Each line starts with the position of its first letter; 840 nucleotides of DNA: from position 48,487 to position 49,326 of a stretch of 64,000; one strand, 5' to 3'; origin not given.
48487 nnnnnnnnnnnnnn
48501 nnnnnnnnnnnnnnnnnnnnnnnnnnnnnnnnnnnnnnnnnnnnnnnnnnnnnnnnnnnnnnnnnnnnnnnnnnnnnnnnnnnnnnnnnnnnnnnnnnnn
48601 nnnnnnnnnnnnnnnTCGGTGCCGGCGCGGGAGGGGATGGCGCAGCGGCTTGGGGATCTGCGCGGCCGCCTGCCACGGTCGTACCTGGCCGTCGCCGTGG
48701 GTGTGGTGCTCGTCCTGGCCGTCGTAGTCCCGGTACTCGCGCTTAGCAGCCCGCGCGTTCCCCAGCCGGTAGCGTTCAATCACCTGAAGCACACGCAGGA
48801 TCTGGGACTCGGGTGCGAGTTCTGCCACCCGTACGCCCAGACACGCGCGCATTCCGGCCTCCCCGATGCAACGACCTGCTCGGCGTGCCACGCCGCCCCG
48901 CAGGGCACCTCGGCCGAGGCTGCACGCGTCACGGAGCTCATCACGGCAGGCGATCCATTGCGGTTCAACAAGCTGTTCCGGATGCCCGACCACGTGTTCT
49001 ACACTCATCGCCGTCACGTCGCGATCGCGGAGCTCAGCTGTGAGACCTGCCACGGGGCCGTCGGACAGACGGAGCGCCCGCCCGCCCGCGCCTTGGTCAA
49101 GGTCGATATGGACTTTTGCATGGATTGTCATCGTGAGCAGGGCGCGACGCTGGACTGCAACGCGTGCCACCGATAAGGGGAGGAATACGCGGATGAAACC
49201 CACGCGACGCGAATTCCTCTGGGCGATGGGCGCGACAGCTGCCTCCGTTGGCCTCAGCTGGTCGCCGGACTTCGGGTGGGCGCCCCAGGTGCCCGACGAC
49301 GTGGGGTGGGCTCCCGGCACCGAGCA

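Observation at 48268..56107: Atypical ACIII/Qrc-like respiratory cluster: split MopB + FeS + NrfD core surrounded by 14 c-type heme sites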

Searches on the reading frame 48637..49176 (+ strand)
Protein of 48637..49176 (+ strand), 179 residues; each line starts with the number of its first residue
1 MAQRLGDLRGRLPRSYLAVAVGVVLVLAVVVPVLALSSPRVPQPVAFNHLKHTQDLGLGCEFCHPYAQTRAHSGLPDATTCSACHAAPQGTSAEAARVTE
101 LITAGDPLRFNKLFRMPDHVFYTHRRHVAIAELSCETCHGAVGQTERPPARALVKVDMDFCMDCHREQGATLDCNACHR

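Call 4: search_protein_families(library=pfam, proteins=[window:48637-49176:+], max_evalue=0.01)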
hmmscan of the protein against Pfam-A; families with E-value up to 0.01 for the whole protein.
window:48637-49176:+ (179 aa): 5 families
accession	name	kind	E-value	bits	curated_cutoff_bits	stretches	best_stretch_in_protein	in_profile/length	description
PF14522.11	Cytochrome_C7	-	2.8e-11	43.5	24.8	2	121-179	2-67/67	Cytochrome c7 and related cytochrome c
PF02085.21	Cytochrom_CIII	-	5.7e-07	30.3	22.9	1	42-92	18-60/101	Class III cytochrome C family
PF14537.11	Cytochrom_c3_2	-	2.2e-05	25.3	25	1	54-165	3-78/79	Cytochrome c3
PF09699.15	Paired_CXXCH_1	-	0.00034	20.7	20.6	1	127-168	1-39/41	Doubled CXXCH motif (Paired_CXXCH_1)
PF23923.1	DUF7262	-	0.002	19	27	0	9-32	2-25/132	Family of unknown function (DUF7262)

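Call 5: search_protein_families(library=ncbifam, proteins=[window:48637-49176:+], max_evalue=0.01)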
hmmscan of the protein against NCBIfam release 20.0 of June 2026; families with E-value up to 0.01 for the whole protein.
window:48637-49176:+ (179 aa): 8 families
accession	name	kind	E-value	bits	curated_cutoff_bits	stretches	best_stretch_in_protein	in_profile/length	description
NF041781.1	mnquin_red_QrcA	equivalog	3.5e-26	91.9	180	1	21-179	6-174/174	menaquinone reductase multiheme cytochrome c subunit QrcA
TIGR04257.1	nanowire_3heme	domain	2.9e-07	30.5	40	1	118-179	11-75/75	c(7)-type cytochrome triheme domain-containing protein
NF041028.1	decahem_GSU2203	exception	3.9e-05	23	325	1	118-176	112-166/317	GSU2203 family decaheme c-type cytochrome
NF045722.1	c3_cytochr_TmcA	equivalog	0.00029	20.7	114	0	43-90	42-92/125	acidic tetraheme cytochrome c3 TmcA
NF040967.1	cytc_ExtN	equivalog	0.00047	19.1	200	0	122-174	26-78/415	selenite/tellurite reduction operon c-type cytochrome ExtN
NF041198.1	UshA_like_PCGU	equivalog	0.00071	18.3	275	1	131-168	471-511/519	UshA-like (seleno)protein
TIGR03153.1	cytochr_NrfH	equivalog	0.00086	19.4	134.2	1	46-167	20-135/138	cytochrome c nitrite reductase small subunit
TIGR01905.1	paired_CXXCH_1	subfamily_domain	0.0016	18.3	25.2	1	127-168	1-39/41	doubled CXXCH domain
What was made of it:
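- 48637..49176 (+): g2: membrane-anchored pentaheme cytochrome c, ActA/QrcA homologue (core subunit). NCBIfam QrcA 92 bits against a cut-off of 180 (call 5).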

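Call 41: search_solved_structures(query=window:48637-49176:+, max_evalue=1, show_alignments=1)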
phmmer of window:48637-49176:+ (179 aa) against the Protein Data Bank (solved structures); distinct sequences matched with E-value up to 1: 12.
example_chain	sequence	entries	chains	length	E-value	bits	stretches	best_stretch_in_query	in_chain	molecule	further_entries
6lod_A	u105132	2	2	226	3.6e-21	79.3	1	40-167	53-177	MULTIHEME_CYTC domain-containing protein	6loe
8k9e_A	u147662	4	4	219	2.6e-20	76.5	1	37-167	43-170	Cytochrome c7-like domain-containing protein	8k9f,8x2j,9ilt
6btm_A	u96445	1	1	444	2.1e-19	73.6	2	106-177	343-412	Alternative Complex III subunit A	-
6f0k_A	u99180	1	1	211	1e-18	71.3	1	10-168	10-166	Cytochrome c family protein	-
3ouq_A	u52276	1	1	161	0.0052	20.2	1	43-179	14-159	Cytochrome c family protein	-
1ehj_A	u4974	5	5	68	0.06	16.7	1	119-178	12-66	CYTOCHROME C7 | CYTOCHROME C551.5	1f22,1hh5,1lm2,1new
3ov0_A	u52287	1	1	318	0.061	16.7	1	43-179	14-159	Cytochrome c family protein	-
1kwj_A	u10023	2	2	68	0.079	16.3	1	119-178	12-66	cytochrome c7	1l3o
6qvm_A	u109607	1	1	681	0.26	14.6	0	133-172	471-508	Multiheme cytochrome cf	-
3cao_A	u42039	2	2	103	0.4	14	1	42-90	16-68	CYTOCHROME C3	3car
3oa8_A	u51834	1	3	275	0.95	12.8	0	120-154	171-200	SoxA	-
3ocd_A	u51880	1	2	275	0.98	12.8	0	120-154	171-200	SoxA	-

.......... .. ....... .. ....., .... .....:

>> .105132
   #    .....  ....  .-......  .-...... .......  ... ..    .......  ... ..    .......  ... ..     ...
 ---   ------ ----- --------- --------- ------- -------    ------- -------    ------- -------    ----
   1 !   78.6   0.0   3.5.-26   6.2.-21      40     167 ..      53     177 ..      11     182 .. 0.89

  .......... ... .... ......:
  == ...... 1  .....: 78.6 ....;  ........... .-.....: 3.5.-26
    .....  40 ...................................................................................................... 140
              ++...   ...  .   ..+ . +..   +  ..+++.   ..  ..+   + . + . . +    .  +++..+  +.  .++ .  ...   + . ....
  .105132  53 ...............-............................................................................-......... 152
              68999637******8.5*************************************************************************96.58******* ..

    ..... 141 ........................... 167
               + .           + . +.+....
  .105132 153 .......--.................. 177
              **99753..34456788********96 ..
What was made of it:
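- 48637..49176 (+): Matches all four solved ActA chains at E 1e-18 to 4e-21 (call 41).
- g2 matches solved ActA chains (E 1e-18 to 4e-21, call 41).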
